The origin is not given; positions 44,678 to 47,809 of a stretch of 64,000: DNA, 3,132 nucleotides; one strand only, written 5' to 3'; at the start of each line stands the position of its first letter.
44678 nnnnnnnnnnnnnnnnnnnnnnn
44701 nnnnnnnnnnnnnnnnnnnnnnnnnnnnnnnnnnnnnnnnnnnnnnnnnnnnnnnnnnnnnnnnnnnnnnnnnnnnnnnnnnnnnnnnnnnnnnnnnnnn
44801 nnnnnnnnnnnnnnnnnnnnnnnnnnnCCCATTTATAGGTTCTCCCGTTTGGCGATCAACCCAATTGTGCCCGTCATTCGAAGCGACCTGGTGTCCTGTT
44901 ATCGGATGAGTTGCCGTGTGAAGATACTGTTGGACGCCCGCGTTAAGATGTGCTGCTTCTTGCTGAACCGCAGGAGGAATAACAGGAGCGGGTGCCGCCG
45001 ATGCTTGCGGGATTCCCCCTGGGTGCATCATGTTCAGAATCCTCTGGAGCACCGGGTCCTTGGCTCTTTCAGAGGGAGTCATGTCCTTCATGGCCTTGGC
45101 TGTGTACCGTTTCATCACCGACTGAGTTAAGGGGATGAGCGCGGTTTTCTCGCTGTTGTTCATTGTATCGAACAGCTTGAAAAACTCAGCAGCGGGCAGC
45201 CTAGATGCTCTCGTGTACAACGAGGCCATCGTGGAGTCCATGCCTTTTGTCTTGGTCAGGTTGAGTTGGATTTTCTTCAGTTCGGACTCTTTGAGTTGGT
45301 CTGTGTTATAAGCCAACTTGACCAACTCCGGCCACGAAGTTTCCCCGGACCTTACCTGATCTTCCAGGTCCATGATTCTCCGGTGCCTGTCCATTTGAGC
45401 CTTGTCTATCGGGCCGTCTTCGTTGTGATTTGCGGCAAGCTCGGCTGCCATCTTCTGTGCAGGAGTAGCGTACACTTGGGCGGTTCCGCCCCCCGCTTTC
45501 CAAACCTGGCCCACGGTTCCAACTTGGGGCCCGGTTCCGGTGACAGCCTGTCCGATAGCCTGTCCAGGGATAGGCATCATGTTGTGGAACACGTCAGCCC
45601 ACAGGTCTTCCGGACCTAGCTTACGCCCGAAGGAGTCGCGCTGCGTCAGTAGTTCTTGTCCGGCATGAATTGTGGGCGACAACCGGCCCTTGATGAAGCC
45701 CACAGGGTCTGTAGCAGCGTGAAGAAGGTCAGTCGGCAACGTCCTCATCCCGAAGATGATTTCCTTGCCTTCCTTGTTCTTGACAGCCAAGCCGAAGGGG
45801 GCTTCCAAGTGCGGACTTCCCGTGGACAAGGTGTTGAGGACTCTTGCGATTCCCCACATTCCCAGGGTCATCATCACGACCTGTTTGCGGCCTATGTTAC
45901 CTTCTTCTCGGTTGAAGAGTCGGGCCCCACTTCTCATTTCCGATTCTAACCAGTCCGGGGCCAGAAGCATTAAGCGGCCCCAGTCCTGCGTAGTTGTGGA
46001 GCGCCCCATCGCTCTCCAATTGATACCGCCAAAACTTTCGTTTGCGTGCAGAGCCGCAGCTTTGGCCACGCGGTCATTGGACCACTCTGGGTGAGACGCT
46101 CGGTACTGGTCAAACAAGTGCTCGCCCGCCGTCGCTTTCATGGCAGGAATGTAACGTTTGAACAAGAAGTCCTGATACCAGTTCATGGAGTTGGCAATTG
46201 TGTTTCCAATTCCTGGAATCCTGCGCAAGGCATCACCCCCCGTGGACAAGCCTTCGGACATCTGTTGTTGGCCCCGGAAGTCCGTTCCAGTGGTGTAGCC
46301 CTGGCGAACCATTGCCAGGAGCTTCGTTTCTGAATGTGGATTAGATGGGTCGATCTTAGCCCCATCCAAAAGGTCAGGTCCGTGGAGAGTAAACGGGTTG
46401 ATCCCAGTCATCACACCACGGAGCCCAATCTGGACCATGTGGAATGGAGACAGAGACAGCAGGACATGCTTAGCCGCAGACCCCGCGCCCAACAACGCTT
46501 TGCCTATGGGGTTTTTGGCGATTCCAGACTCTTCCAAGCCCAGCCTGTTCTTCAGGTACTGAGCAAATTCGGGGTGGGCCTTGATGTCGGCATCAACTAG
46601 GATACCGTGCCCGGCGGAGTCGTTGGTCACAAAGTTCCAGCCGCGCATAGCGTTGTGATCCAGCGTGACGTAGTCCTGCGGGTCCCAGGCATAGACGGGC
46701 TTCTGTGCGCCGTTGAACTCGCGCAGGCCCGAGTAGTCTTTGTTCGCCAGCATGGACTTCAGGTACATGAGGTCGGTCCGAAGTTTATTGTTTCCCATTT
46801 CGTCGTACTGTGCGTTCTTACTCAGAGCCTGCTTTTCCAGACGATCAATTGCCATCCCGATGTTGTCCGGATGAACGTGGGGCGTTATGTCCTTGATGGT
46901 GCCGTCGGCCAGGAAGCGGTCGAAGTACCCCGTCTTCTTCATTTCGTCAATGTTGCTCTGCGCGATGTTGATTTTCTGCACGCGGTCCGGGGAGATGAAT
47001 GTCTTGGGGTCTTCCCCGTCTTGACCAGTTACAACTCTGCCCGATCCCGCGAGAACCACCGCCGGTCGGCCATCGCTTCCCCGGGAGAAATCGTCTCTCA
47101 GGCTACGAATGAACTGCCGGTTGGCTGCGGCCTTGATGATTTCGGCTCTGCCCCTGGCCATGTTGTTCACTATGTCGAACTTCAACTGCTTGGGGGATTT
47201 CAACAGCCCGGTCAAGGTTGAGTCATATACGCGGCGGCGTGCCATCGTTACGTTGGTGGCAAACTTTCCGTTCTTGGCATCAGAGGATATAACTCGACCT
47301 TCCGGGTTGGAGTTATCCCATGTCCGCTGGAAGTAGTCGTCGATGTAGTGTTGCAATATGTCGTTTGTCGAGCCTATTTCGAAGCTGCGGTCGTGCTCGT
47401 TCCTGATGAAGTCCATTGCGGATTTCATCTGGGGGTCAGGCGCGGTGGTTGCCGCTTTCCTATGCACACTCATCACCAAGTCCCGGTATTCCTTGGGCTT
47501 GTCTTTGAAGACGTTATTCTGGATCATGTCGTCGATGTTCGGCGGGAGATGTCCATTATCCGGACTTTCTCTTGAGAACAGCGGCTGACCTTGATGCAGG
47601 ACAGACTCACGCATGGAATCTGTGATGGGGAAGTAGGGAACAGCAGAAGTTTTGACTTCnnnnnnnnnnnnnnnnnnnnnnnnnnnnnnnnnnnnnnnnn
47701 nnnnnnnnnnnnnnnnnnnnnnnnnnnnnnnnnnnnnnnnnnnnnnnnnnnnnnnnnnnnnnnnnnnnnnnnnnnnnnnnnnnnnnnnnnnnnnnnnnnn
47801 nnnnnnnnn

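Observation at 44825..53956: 3,043-aa single ORF in the virion arm: polyvalent, ejection-type giant protein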

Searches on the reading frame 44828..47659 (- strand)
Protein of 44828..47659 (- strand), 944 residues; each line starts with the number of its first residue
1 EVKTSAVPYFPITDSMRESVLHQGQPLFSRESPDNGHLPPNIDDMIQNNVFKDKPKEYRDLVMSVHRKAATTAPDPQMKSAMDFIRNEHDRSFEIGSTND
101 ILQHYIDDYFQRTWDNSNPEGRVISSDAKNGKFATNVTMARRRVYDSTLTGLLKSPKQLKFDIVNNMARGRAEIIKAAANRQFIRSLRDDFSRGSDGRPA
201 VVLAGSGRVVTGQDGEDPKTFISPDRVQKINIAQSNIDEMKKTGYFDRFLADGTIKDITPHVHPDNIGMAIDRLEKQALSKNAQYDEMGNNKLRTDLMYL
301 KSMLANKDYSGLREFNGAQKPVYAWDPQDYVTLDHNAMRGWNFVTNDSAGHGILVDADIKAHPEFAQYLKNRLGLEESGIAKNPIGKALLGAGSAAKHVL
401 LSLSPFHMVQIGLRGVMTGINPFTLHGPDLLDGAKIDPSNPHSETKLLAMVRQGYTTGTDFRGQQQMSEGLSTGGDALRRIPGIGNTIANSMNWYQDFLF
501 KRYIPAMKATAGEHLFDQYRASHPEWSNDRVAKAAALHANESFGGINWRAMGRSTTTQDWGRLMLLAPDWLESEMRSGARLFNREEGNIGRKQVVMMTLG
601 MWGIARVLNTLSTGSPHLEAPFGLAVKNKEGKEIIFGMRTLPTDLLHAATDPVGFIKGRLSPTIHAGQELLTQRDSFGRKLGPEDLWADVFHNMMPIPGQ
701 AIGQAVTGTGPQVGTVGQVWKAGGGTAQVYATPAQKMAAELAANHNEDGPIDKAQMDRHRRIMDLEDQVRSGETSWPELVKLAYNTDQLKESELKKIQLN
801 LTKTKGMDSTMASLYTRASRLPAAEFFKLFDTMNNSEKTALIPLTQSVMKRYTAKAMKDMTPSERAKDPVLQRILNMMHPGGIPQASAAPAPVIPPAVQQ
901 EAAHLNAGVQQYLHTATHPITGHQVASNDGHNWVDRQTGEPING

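Call 18: search_dna_similar(query=window:44828-47659:-, collection=phages, mode=protein, max_rows=25, max_evalue=0.001)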
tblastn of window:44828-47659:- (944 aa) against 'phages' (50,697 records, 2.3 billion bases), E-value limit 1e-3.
No match.

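Call 81: search_solved_structures(query=A2, max_evalue=1, show_alignments=2)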
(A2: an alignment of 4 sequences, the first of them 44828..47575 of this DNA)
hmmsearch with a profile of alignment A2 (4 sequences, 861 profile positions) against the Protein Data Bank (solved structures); distinct sequences matched with E-value up to 1: 2.
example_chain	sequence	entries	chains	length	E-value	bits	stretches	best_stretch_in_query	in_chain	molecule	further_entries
6h2b_A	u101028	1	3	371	0.5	11.4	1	381-467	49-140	Capsid protein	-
7bul_A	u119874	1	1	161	0.62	11.1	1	805-849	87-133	General transcription factor IIH subunit 1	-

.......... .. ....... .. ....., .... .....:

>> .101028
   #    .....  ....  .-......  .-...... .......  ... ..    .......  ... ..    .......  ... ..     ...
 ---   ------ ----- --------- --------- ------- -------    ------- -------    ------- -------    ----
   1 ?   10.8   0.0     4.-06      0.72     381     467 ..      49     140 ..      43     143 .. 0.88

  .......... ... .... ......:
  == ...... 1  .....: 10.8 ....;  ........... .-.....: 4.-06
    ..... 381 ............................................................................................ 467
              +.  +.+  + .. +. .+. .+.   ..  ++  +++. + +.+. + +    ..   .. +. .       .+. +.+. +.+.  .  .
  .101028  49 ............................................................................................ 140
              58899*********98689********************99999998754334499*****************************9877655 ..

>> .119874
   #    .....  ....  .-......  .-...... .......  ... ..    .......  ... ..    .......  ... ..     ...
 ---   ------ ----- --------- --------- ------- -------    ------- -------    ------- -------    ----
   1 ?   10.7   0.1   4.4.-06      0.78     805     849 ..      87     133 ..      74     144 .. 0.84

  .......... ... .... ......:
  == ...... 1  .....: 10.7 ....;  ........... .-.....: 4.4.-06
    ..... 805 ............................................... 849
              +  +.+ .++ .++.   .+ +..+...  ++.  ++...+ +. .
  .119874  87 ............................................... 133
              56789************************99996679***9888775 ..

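Call 91: search_protein_representatives(alignment_id=A2)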
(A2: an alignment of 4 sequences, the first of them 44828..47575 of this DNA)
Query: 4 sequences, 861 profile positions. Proteins with E-value up to 0.001 (for the whole library): 2407; up to 1e-10: 1406; up to 1e-30: 788. The best 150 are listed.
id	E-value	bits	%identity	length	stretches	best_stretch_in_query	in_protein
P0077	0.0e+00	1570.9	-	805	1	58-855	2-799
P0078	0.0e+00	1514.3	-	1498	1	12-860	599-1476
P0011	0.0e+00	1439.3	-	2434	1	1-855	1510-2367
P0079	0.0e+00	1357.7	-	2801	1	12-856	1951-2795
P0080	0.0e+00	1343.1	-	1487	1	5-854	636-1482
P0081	0.0e+00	1036.0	-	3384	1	7-849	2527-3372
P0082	0.0e+00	1026.9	-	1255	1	4-854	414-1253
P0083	0.0e+00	1022.0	-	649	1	2-605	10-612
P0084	2.3e-290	981.9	-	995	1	3-854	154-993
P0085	1.1e-261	887.0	-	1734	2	284-861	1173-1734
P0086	1.9e-248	843.2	-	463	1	422-855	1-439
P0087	1.6e-240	817.0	-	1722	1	8-852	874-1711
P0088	1.6e-240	816.9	-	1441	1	9-850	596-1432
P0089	5.6e-214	729.2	-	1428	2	292-854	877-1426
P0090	3.3e-211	720.0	-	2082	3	264-851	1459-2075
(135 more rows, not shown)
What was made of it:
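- The C-domain gives 2,407 cluster representatives, always at the C-terminus of proteins of 950-5,300 aa (call 91).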

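Call 93: search_protein_families(library=phrogs, alignment_id=A5, max_evalue=0.001)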
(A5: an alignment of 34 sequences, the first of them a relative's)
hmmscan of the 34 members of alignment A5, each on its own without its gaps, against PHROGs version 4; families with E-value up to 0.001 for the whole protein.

A. member 1, P0192 (955 aa): 0 families

B. families by the number of members that match (of 34 scanned): 6 families
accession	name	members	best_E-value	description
phrog_5594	-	2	2.3e-12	-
phrog_9661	-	2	3.2e-05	-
phrog_14602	-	2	0.00011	-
phrog_16619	-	1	8.6e-13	minor head protein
phrog_2226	-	1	1.5e-10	SAM-dependent methyltransferase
phrog_25145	-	1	0.00016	-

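Call 109: predict_structure(alignment_id=A7)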
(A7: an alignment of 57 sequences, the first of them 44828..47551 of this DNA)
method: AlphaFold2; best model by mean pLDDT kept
length: 908 residues; sequences in the alignment: 57
mean_pLDDT: 84.2   pTM: 0.72
mean pLDDT of the five models: 84.2, 81.0, 79.4, 76.3, 76.2
residues with pLDDT >= 90: 381; 70-90: 408; 50-70: 87; < 50: 32
segments of 3 or more residues with pLDDT < 50: 434-436, 846-854, 856-858, 868-878
pLDDT, mean of each block of 10 residues (from residue 1): 79 85 84 76 84 85 75 62 57 55 67 77 76 80 85 86 88 71 79 86 93 93 93 92 93 95 96 96 93 89 82 79 93 90 89 85 79 91 92 91 94 91 63 53 79 85 89 96 98 97 92 86 89 90 94 95 93 91 91 88 92 89 86 84 78 80 71 69 85 89 92 89 90 90 95 95 96 93 96 95 96 96 96 95 63 49 50 43 77 74 73
secondary structure, 60 per line:
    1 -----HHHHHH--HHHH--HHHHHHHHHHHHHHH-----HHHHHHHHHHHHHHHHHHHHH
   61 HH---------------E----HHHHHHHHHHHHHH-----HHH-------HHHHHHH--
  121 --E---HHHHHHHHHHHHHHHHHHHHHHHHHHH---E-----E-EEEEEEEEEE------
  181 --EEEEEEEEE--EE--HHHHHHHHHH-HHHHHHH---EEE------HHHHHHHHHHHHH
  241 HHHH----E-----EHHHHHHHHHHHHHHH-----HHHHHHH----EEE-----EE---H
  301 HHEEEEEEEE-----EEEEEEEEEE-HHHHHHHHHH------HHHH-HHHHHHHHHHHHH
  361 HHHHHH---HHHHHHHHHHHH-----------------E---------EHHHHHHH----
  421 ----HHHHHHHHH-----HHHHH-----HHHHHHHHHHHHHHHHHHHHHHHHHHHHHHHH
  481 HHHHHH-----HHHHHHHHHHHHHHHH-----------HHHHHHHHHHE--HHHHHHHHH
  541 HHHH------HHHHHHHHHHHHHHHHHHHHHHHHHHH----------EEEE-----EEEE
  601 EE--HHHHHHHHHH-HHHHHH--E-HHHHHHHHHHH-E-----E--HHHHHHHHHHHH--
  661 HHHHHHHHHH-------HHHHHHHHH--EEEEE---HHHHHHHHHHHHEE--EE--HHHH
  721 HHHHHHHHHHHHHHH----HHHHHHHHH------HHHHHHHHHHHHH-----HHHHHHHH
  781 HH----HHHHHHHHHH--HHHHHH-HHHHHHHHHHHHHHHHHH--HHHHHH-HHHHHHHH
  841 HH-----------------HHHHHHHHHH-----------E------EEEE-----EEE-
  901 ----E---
elements in order (helices of 4 or more, strands of 3 or more residues): H6-11 H14-17 H20-34 H40-62 H83-96 H112-118 H127-153 E165-174 E183-191 H198-207 H209-215 E219-221 H228-244 H256-270 H276-282 E287-289 E303-310 E316-325 H327-336 H343-346 H348-366 H370-381 H410-416 H425-433 H439-443 H449-486 H492-507 H519-528 H532-544 H551-577 E588-591 E597-602 H605-614 H616-621 H626-636 H647-658 H661-670 H678-686 E689-693 H697-708 H717-735 H740-748 H755-767 H773-782 H787-796 H799-804 H806-823 H826-831 H833-842 H860-869 E888-891 E897-899
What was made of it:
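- The scaffold is predicted mostly helical (call 109).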

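Call 112: fold_search(model_id=the predicted structure, library=pdb)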
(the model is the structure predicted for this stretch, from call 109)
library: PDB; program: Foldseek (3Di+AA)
matches with E <= 10: 215; with E <= 0.001: 0
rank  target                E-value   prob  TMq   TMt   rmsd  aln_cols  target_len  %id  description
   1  8cws_A                2.0e-01  0.13  0.08  0.12  20.3       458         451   10  Accurate computational design of genetically encoded 3D protein crystals (released 2023-11-01)
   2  8cwy_A                2.2e-01  0.13  0.08  0.12  20.2       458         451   11  Accurate computational design of genetically encoded 3D protein crystals (released 2023-11-01)
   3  6fv8_B                3.6e-01  0.08  0.06  0.11  22.5       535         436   10  Dimer structure of the MATE family multidrug resistance transporter Aq_128 from Aquifex aeolicus in the outward-facing (released 2019-03-20)
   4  9rsj_A                4.4e-01  0.06  0.07  0.11  22.0       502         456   12  Cryo-EM structure of MATE transporter NorM-VC in complex with doxorubicin (released 2025-11-26)
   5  5yck                  4.8e-01  0.06  0.08  0.12  23.8       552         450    9  Crystal structure of a MATE family protein derived from Camelina sativa at 2.3 angstrom (released 2017-09-27)
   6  9rah_A                5.5e-01  0.04  0.06  0.08  31.7       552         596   12  Autoinhibited PhiC31 integrase-attL complex (released 2026-02-11)
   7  5xjj                  6.6e-01  0.02  0.06  0.08  26.1       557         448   11  Crystal structure of a MATE family protein (released 2017-09-20)
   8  4ja4_A                6.9e-01  0.03  0.06  0.09  26.6       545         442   12  Inward open conformation of the xylose transporter XylE from E. coli (released 2013-05-01)
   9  9rad_A                9.4e-01  0.03  0.06  0.08  30.2       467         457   11  PhiC31 integrase-attL complex: B-bound subregion (released 2026-02-11)
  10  5di9_C                9.8e-01  0.04  0.09  0.09  28.8       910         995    9  Crystal Structure of hRio2 NES Reverse Mutant Peptide in complex with CRM1-Ran-RanBP1 (released 2015-09-16)
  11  6ded_B                1.1e+00  0.08  0.08  0.16  20.4       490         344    9  Crystal structure of the C-terminal ARM domain of Homo sapiens SPIN90 (SH3-protein interacting with Nck), residues 351 (released 2018-10-24)
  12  7sqc_N0               1.1e+00  0.05  0.09  0.12  21.3       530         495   12  Ciliary C1 central pair apparatus isolated from Chlamydomonas reinhardtii (released 2022-04-13)
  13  8rqt                  1.1e+00  0.04  0.08  0.10  24.6       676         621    9  Crystal structure of Pichia pastoris Pex8 (released 2025-01-29)
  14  5dif_C                1.2e+00  0.04  0.09  0.09  28.5       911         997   10  Crystal Structure of CPEB4 NES Peptide in complex with CRM1-Ran-RanBP1 (released 2015-09-16)
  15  5uwh_C                1.2e+00  0.04  0.09  0.09  28.9       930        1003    9  Crystal Structure of Paxillin NES Peptide in complex with CRM1-Ran-RanBP1 (released 2017-03-22)
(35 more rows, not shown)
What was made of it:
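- On T7 gp16-like / podophage third ejection protein: Foldseek of the C-region model (pLDDT 84) against the PDB gave a best E of 0.2 (call 112).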

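Call 113: search_protein_families(library=pfam, alignment_id=A9, max_evalue=0.001)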
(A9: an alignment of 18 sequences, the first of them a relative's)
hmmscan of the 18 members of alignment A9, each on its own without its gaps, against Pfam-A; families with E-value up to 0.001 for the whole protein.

A. member 1, P0079 (2801 aa): 1 family
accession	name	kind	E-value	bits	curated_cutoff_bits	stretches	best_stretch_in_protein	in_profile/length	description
PF23802.1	DUF7178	-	2.5e-05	24.7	27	1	937-1118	36-190/193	Family of unknown function (DUF7178)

B. families by the number of members that match (of 18 scanned): 9 families
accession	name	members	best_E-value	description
PF23802.1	DUF7178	8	1.2e-09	Family of unknown function (DUF7178)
PF18760.7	ART-PolyVal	4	3.7e-17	ADP-Ribosyltransferase in polyvalent proteins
PF11697.13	DUF3293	4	7.7e-13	Protein of unknown function (DUF3293)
PF04055.27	Radical_SAM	2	2.9e-14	Radical SAM superfamily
PF18763.7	ddrB-ParB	1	5.4e-17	ddrB-like ParB superfamily domain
PF19819.4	DUF6302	1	2e-09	Family of unknown function (DUF6302)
PF13589.12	HATPase_c_3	1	1.4e-06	Histidine kinase-, DNA gyrase B-, and HSP90-like ATPase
PF02518.31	HATPase_c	1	4.2e-06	Histidine kinase-, DNA gyrase B-, and HSP90-like ATPase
PF02195.25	ParB_N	1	9.4e-05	ParB N-terminal domain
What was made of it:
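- Of 18 large family members, 8 carry DUF7178, 4 ART-PolyVal, 4 DUF3293, 2 radical SAM and 1 ddrB-ParB (call 113).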
